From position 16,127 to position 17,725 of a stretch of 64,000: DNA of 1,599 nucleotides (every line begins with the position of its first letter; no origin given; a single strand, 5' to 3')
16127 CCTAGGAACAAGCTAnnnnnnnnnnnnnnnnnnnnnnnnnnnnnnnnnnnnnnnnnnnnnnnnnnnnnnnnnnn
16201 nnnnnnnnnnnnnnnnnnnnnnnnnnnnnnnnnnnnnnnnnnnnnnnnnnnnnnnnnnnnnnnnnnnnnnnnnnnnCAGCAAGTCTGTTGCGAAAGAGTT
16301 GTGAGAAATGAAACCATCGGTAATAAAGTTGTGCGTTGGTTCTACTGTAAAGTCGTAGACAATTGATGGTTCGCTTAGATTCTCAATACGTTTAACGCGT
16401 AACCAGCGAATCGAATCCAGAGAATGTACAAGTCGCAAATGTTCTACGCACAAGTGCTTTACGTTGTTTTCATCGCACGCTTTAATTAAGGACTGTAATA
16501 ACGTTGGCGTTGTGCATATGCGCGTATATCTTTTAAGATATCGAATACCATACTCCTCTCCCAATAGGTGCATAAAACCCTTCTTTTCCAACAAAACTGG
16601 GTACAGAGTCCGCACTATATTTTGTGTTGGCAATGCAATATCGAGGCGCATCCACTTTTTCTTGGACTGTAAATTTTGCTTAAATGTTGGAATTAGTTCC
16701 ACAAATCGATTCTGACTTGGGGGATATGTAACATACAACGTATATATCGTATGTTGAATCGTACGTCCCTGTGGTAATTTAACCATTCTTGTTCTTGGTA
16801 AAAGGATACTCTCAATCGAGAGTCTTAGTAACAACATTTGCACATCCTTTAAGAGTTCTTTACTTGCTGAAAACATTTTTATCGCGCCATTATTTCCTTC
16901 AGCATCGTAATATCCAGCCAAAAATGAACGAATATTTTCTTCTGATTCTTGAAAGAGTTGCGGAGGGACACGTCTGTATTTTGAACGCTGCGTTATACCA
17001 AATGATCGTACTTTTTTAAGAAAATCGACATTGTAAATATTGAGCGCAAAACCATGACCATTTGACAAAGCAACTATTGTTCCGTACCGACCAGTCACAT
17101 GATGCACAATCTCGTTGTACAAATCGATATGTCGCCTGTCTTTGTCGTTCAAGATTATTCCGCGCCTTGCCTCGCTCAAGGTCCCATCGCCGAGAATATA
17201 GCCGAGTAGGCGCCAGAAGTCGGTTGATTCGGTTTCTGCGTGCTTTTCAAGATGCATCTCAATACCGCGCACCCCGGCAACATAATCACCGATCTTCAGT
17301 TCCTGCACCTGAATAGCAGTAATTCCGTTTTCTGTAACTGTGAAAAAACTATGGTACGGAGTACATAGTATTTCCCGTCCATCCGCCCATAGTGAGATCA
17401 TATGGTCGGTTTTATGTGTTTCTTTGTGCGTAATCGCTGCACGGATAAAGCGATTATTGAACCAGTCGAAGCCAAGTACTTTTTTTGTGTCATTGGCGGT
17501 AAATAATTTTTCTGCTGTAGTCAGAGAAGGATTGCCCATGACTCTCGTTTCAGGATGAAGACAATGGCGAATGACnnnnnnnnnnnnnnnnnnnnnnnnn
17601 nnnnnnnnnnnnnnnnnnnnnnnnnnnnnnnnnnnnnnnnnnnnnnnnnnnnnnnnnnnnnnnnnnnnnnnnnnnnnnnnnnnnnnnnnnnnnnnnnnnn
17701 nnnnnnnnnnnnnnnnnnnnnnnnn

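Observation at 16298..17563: Intein with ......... endonuclease motifs inserted in the catalytic R-H-S-F-A box of a XerC/XerD tyrosine recombinase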

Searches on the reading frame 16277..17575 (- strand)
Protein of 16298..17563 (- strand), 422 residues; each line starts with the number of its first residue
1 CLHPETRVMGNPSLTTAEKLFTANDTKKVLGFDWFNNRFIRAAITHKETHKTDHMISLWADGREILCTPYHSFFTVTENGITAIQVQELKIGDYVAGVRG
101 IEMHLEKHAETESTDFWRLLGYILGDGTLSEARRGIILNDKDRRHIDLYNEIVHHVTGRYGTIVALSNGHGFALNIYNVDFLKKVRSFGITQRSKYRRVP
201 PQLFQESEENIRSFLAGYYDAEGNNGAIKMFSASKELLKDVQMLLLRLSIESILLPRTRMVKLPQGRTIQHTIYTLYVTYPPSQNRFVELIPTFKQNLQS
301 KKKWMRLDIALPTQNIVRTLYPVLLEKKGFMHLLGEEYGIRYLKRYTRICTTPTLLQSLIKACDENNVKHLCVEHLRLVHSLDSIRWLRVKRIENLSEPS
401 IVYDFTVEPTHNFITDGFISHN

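Call 4: search_protein_families(library=pfam, proteins=[window:16298-17563:-], max_evalue=1)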
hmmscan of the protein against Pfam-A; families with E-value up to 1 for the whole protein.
seq(422 aa): 2 families
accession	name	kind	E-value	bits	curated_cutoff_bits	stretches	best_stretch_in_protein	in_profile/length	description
PF14890.11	Intein_splicing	-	1.3e-20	74.3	35.8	1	27-422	21-155/155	Intein splicing domain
PF14528.11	LAGLIDADG_3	-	1.1e-11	45.3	22.5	1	210-291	2-81/82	LAGLIDADG-like domain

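Call 5: search_protein_families(library=ncbifam, proteins=[window:16298-17563:-], max_evalue=1)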
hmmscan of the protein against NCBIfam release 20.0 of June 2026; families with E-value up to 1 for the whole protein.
seq(422 aa): 16 families
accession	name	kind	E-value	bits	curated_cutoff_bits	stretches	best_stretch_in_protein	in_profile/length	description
NF005852.0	PRK07773.1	equivalog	1.2e-18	66.9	780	1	59-422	458-826/886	replicative DNA helicase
NF011491.0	PRK14898.1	equivalog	8e-18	63.9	783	2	170-422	298-543/860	DNA-directed RNA polymerase subunit A''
NF006207.0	PRK08332.1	equivalog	1.1e-15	56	2400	2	61-313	390-578/1684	vitamin B12-dependent ribonucleotide reductase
NF011418.0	PRK14845.1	equivalog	3.1e-12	45.1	756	2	39-256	78-279/1049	translation initiation factor IF-2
NF003159.0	PRK04132.1-4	equivalog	1.3e-10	40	999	1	28-252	97-308/852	replication factor C small subunit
NF038098.1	GyrA_w_intein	exception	1.4e-10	39.7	1850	1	43-422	165-537/1232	intein-containing DNA gyrase subunit A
NF003157.0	PRK04132.1-2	equivalog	2.3e-10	39.1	1103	1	26-254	85-311/864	replication factor C small subunit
NF011287.0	PRK14698.1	equivalog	4.1e-10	38.3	1238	1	36-254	293-533/1017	V-type ATP synthase subunit A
NF045703.1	rSAM_Tes_intein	exception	4.5e-08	31.4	1700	2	115-291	370-544/1040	tetraether lipid synthase Tes, intein-containing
NF038162.1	RtcB_rel_intein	exception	3.6e-07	28.5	1150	1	383-422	537-578/961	intein-containing RtcB family protein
TIGR01443.1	intein_Cterm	domain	6.1e-06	26.3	15.6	1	402-422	2-23/24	intein C-terminal splicing region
NF011303.0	PRK14715.1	equivalog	7.2e-05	20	1585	1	115-248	1119-1256/1627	DNA-directed DNA polymerase II large subunit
NF003158.0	PRK04132.1-3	equivalog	0.00071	16.8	1750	1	37-152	107-217/1437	replication factor C small subunit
TIGR01445.1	intein_Nterm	domain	0.0019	19.1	24.5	1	1-75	1-83/83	intein N-terminal splicing region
NF011302.0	PRK14714.1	equivalog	0.0029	15.2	1791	1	37-101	990-1056/1350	DNA-directed DNA polymerase II large subunit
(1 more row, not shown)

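Call 28: find_related_loci(query=A2, collection=genome_contigs, flank=3000)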
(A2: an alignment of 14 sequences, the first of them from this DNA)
Query A2 (433 aa) in genome_contigs; peptide patterns used: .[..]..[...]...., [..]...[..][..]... (x = any residue, [..] = any of these).
189 stretches matched a pattern; 115 encode a relative of the query (tblastn E <= 1e-3); the best 80 are kept; 79 distinct loci.
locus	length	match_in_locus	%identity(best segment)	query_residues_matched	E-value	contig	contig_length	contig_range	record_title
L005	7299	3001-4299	73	1-433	0e+0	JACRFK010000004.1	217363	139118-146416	MAG: Candidatus Kaiserbacteria bacterium isolate NC_groundwater_1723_Pr3_B-0.1um_55_32 SR-2_scaffold_141_1385756, whole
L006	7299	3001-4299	72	1-433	0e+0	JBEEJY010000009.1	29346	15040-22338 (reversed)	MAG: Candidatus Parcubacteria bacterium isolate cobbmillcreek_2019_sw_WHONDRS-S19S_0090_B_bin.4 scaffold_325561, whole g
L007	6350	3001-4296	60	1-433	2e-180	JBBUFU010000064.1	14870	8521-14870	MAG: Patescibacteria group bacterium isolate H43-bin025_1 H43_bin025_1_000000000064, whole genome shotgun sequence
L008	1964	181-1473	49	1-433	2e-146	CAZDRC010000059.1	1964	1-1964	MAG TPA_asm: uncultured Candidatus Saccharibacteria bacterium isolate SRP062349_co2_85 genome assembly, contig: NODE_395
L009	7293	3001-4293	49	1-433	2e-133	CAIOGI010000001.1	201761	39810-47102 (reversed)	MAG: Candidatus Taylorbacteria bacterium isolate Loclat_bin-01970 genome assembly, contig: bin-01970:01/13, whole genome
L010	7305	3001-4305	48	1-433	7e-132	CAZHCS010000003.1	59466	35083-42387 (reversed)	MAG TPA_asm: uncultured Candidatus Saccharibacteria bacterium isolate SRP300315_co1_142 genome assembly, contig: NODE_25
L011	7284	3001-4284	46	2-433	2e-129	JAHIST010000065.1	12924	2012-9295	MAG: Patescibacteria group bacterium isolate MM_PC_MetaG.mb.188 MM_PC_MetaG.mb.188_k141_1467645, whole genome shotgun se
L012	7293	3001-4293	47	1-433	3e-128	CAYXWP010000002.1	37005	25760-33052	MAG TPA_asm: uncultured Candidatus Saccharibacteria bacterium isolate SRP062349_co2_4 genome assembly, contig: NODE_655_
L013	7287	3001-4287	46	1-433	1e-123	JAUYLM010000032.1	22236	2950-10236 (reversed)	MAG: bacterium isolate C24_metabat.bin.35 C24_k141_1045974, whole genome shotgun sequence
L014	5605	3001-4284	46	2-433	1e-121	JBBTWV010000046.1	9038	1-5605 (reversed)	MAG: Patescibacteria group bacterium isolate H32-bin004 H32_bin004_000000000046, whole genome shotgun sequence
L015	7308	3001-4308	46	1-433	1e-119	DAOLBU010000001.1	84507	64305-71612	MAG TPA_asm: Candidatus Paceibacterota bacterium isolate AMR_MDS_0110 NODE_154_length_84507_cov_5.532977, whole genome s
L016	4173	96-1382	44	1-433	1e-118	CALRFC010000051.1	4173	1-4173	MAG: Candidatus Nomurabacteria bacterium isolate Ike-100m-33 genome assembly, contig: Ike-100-c7918, whole genome shotgu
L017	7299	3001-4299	42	1-433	5e-115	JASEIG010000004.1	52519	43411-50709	MAG: Patescibacteria group bacterium isolate Yes70-43 NODE_4_length_52519_cov_8.276799, whole genome shotgun sequence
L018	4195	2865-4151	45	2-433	6e-113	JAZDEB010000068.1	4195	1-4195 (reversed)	MAG: Candidatus Liptonbacteria bacterium isolate MEGAHIT-group-0.117 k141_11450358, whole genome shotgun sequence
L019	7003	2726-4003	39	2-433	9e-103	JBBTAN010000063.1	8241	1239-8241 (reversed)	MAG: Nanoarchaeota archaeon isolate H43-bin069_1 H43_bin069_1_000000000063, whole genome shotgun sequence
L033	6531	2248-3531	38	2-433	9e-94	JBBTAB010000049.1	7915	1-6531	MAG: Nanoarchaeota archaeon isolate H43-bin082_1 H43_bin082_1_000000000049, whole genome shotgun sequence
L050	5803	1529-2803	38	2-433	1e-84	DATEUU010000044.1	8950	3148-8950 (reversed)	MAG TPA_asm: archaeon isolate SMAG_U8349 k141_1926447, whole genome shotgun sequence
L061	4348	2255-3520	36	3-433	4e-73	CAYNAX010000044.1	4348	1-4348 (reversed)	MAG TPA_asm: uncultured Candidatus Saccharibacteria bacterium isolate binchicken_co6_202 genome assembly, contig: NODE_2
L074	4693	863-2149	32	2-429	8e-57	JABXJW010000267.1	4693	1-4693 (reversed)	MAG: Desulfobacterales bacterium isolate CR_Bin_276 NODE_469_length_4693_cov_10.283362, whole genome shotgun sequence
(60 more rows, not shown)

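Call 44: search_protein_families(library=ncbifam, proteins=[L019:2039-4135:+, L033:1579-3657:+, L050:860-2932:+], max_evalue=0.00001)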
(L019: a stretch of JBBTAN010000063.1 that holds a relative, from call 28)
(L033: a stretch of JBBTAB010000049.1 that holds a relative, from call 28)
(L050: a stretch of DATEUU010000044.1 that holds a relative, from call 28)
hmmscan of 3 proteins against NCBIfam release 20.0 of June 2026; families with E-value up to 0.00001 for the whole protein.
L019:2039-4135:+ (699 aa): 12 families
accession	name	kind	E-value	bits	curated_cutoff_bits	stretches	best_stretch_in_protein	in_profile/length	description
NF040815.2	recomb_XerA_Arch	equivalog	3.5e-60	203.8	220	2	17-233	4-221/263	site-specific tyrosine recombinase/integron integrase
TIGR02249.1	integrase_gron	subfamily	6.3e-55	186.7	265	2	12-192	1-185/315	integron integrase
TIGR02225.1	recomb_XerD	equivalog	3.5e-51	174.3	329.6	2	10-233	1-241/290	site-specific tyrosine recombinase XerD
NF001399.0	PRK00283.1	subfamily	3.6e-49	167.6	279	2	10-233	10-250/300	tyrosine recombinase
TIGR02224.1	recomb_XerC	equivalog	3.4e-48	164.5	335.15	2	11-233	2-244/295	tyrosine recombinase XerC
NF011946.0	PRK15417.1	equivalog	1.2e-34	120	435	2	14-186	18-194/337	integron integrase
NF002331.0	PRK01287.1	subfamily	2.7e-31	108.9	371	2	75-234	103-280/365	site-specific tyrosine recombinase XerC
NF003462.0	PRK05084.1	equivalog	2e-18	66.2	267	1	128-234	200-312/360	tyrosine recombinase XerS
NF005852.0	PRK07773.1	equivalog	2.6e-12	45.9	780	1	257-650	427-828/886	replicative DNA helicase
NF011287.0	PRK14698.1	equivalog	1.7e-10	39.6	1238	1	338-490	390-544/1017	V-type ATP synthase subunit A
NF007370.0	PRK09870.1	subfamily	2.9e-10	40.1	221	1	107-233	12-146/200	tyrosine-type DNA invertase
NF007371.0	PRK09871.1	subfamily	7.3e-09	35.4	222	0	127-233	30-141/198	tyrosine-type DNA invertase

L033:1579-3657:+ (693 aa): 17 families
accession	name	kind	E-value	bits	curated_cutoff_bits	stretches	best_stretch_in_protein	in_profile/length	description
NF040815.2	recomb_XerA_Arch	equivalog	2.1e-62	211.1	220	2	10-227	3-221/263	site-specific tyrosine recombinase/integron integrase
TIGR02225.1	recomb_XerD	equivalog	4.9e-52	177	329.6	2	4-227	1-241/290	site-specific tyrosine recombinase XerD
TIGR02249.1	integrase_gron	subfamily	6.4e-52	176.9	265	2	6-181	1-180/315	integron integrase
TIGR02224.1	recomb_XerC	equivalog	1.4e-51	175.6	335.15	2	5-227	2-244/295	tyrosine recombinase XerC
NF001399.0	PRK00283.1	subfamily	3.2e-49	167.8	279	2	4-227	10-250/300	tyrosine recombinase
NF011946.0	PRK15417.1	equivalog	7.6e-31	107.5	435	2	14-178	24-192/337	integron integrase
NF002331.0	PRK01287.1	subfamily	3e-30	105.4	371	2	76-228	110-280/365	site-specific tyrosine recombinase XerC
NF003462.0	PRK05084.1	equivalog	1.2e-17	63.7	267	1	116-234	194-318/360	tyrosine recombinase XerS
NF006207.0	PRK08332.1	equivalog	9.7e-15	52.9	2400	1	287-483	955-1149/1684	vitamin B12-dependent ribonucleotide reductase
NF011491.0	PRK14898.1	equivalog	1.2e-13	50.1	783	1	392-661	297-560/860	DNA-directed RNA polymerase subunit A''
NF005852.0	PRK07773.1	equivalog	4.2e-13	48.5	780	1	227-646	398-828/886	replicative DNA helicase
NF007371.0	PRK09871.1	subfamily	5.7e-12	45.6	222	1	105-227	10-141/198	tyrosine-type DNA invertase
NF007370.0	PRK09870.1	subfamily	6.8e-11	42.2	221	1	99-227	10-146/200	tyrosine-type DNA invertase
NF038098.1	GyrA_w_intein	exception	3.2e-09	35.2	1850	1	223-645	113-538/1232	intein-containing DNA gyrase subunit A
NF038162.1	RtcB_rel_intein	exception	1.9e-08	32.8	1150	0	333-647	234-581/961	intein-containing RtcB family protein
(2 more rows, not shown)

L050:860-2932:+ (691 aa): 14 families
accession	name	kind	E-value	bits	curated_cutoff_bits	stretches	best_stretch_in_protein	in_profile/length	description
NF040815.2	recomb_XerA_Arch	equivalog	5.1e-71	239.3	220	2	12-228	3-222/263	site-specific tyrosine recombinase/integron integrase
TIGR02249.1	integrase_gron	subfamily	2.7e-60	204.4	265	2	9-184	2-181/315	integron integrase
TIGR02224.1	recomb_XerC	equivalog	2.2e-52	178.3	335.15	2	19-228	11-245/295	tyrosine recombinase XerC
TIGR02225.1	recomb_XerD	equivalog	6.9e-52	176.6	329.6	2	18-227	9-241/290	site-specific tyrosine recombinase XerD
NF001399.0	PRK00283.1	subfamily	7.3e-48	163.3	279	2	19-227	20-250/300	tyrosine recombinase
NF011946.0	PRK15417.1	equivalog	1.2e-37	129.8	435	2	9-178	17-190/337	integron integrase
NF002331.0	PRK01287.1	subfamily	3.6e-28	98.6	371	2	83-229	120-281/365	site-specific tyrosine recombinase XerC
NF003462.0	PRK05084.1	equivalog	1.9e-17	63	267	1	120-238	196-322/360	tyrosine recombinase XerS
NF011491.0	PRK14898.1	equivalog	8.1e-14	50.6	783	1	373-645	277-547/860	DNA-directed RNA polymerase subunit A''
NF006207.0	PRK08332.1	equivalog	4.7e-13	47.3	2400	1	282-477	954-1147/1684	vitamin B12-dependent ribonucleotide reductase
NF005852.0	PRK07773.1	equivalog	1.2e-11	43.6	780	1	263-643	441-828/886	replicative DNA helicase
NF007370.0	PRK09870.1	subfamily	8.4e-10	38.6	221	1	104-228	13-147/200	tyrosine-type DNA invertase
NF007371.0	PRK09871.1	subfamily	2.4e-09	37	222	1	122-228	29-142/198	tyrosine-type DNA invertase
TIGR01443.1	intein_Cterm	domain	1.4e-06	28.4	15.6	1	621-642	2-24/24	intein C-terminal splicing region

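Call 51: find_related_loci(query=A2, collection=viral_contigs, flank=5000)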
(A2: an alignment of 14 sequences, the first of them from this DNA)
Query A2 (433 aa) in viral_contigs; peptide patterns used: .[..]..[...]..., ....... (x = any residue, [..] = any of these).
40 stretches matched a pattern; 3 encode a relative of the query (tblastn E <= 1e-3); 3 distinct loci.
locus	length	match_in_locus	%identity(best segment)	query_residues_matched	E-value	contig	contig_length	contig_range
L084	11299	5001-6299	45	1-433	9e-128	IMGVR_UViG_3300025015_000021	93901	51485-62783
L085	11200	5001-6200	24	32-427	7e-28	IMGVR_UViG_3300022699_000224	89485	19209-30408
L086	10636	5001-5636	22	78-300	9e-6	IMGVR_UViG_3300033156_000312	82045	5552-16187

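Call 53: search_protein_families(library=phrogs, proteins=[L084:1646-2068:+, L084:2247-2618:+, L084:2666-3100:+, L084:3082-4029:+, L084:6737-7477:+, L084:7440-7802:+, L084:8767-9456:+, L084:9866-10597:+, L084:1008-1379:+], max_evalue=0.001)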
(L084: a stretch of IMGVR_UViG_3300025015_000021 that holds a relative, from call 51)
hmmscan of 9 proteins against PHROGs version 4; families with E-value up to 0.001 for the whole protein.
L084:1646-2068:+ (141 aa): 0 families

L084:2247-2618:+ (124 aa): 2 families
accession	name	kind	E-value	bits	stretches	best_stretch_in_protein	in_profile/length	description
phrog_19890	-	unknown function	0.00033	21.1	1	38-94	122-178/248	-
phrog_32437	-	unknown function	0.0004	21.4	1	40-79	86-125/205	-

L084:2666-3100:+ (145 aa): 2 families
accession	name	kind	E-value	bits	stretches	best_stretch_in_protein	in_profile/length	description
phrog_1271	-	DNA, RNA and nucleotide metabolism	6.1e-10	40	1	57-126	172-239/361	HNH endonuclease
phrog_2308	-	unknown function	3.8e-05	24.8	1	29-129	20-129/138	-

L084:3082-4029:+ (316 aa): 10 families
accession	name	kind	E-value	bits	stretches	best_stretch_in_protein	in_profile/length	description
phrog_26214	-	unknown function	1.2e-40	140.4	1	9-220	28-239/420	-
phrog_239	-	DNA, RNA and nucleotide metabolism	2.1e-17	64.4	1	18-238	341-611/801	DNA primase/helicase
phrog_19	-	DNA, RNA and nucleotide metabolism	3.6e-15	56.9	1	17-225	334-585/621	DnaB-like replicative helicase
phrog_6891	-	other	3.5e-14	54.1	1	27-185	33-179/310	ATPase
phrog_8337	-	DNA, RNA and nucleotide metabolism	5.9e-10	40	1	18-121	50-160/273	DNA repair protein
phrog_3123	-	unknown function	7.5e-09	35.7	1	89-168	434-510/583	-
phrog_243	-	DNA, RNA and nucleotide metabolism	1.3e-08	35.1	0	111-207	141-248/273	DnaB-like replicative helicase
phrog_6357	-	unknown function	2.3e-06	28.1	1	33-189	28-191/321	-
phrog_97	-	other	5.2e-06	26.9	1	17-127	49-179/506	UvsX-like recombinase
phrog_592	-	other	4.8e-05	24.2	1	46-130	12-97/193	thymidine kinase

L084:6737-7477:+ (247 aa): 15 families
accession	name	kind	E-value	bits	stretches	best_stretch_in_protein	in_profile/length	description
phrog_270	-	DNA, RNA and nucleotide metabolism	9e-13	49.3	1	22-140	36-149/383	replication initiation protein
phrog_428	-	DNA, RNA and nucleotide metabolism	7.8e-11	42.8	1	28-152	103-218/455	replication initiation protein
phrog_1835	-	DNA, RNA and nucleotide metabolism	1.2e-09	39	1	31-122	47-140/301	HTH DNA binding protein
phrog_678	-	DNA, RNA and nucleotide metabolism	3.6e-09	37.6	1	19-107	61-142/346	replication initiation O-like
phrog_1032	-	DNA, RNA and nucleotide metabolism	1.5e-08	36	1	42-113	29-96/281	replication initiation protein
phrog_186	-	DNA, RNA and nucleotide metabolism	3.9e-08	34.3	1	31-113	39-122/308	DnaD-like helicase loader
phrog_8540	-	DNA, RNA and nucleotide metabolism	7.2e-07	30.6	1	33-100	20-86/196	replication initiation O-like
phrog_345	-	DNA, RNA and nucleotide metabolism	4.1e-06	27.7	1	24-119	39-136/297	replication initiation O-like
phrog_7882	-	DNA, RNA and nucleotide metabolism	8.1e-06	26.5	1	45-103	61-121/314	DnaD-like helicase loader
phrog_8102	-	DNA, RNA and nucleotide metabolism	1.7e-05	25.1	1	42-103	51-112/337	replication initiation protein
phrog_12720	-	DNA, RNA and nucleotide metabolism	0.00014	22.9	1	35-104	34-108/117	DNA binding protein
phrog_4617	-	DNA, RNA and nucleotide metabolism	0.00022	22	1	38-102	25-89/223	replication initiation protein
phrog_391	-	DNA, RNA and nucleotide metabolism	0.00038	21.2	1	31-109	18-98/298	replication initiation O-like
phrog_30408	-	unknown function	0.00063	20.1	1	39-100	45-106/318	-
phrog_6643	-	DNA, RNA and nucleotide metabolism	0.00075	20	0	34-149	21-132/313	replication initiation protein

L084:7440-7802:+ (121 aa): 0 families

L084:8767-9456:+ (230 aa): 0 families

L084:9866-10597:+ (244 aa): 2 families
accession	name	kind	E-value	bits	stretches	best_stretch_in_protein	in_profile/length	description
phrog_757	-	other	7.2e-36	124.5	1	1-243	13-218/247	DNA methyltransferase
phrog_27471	-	unknown function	6.6e-06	27.2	1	121-238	7-87/93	-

L084:1008-1379:+ (124 aa): 0 families
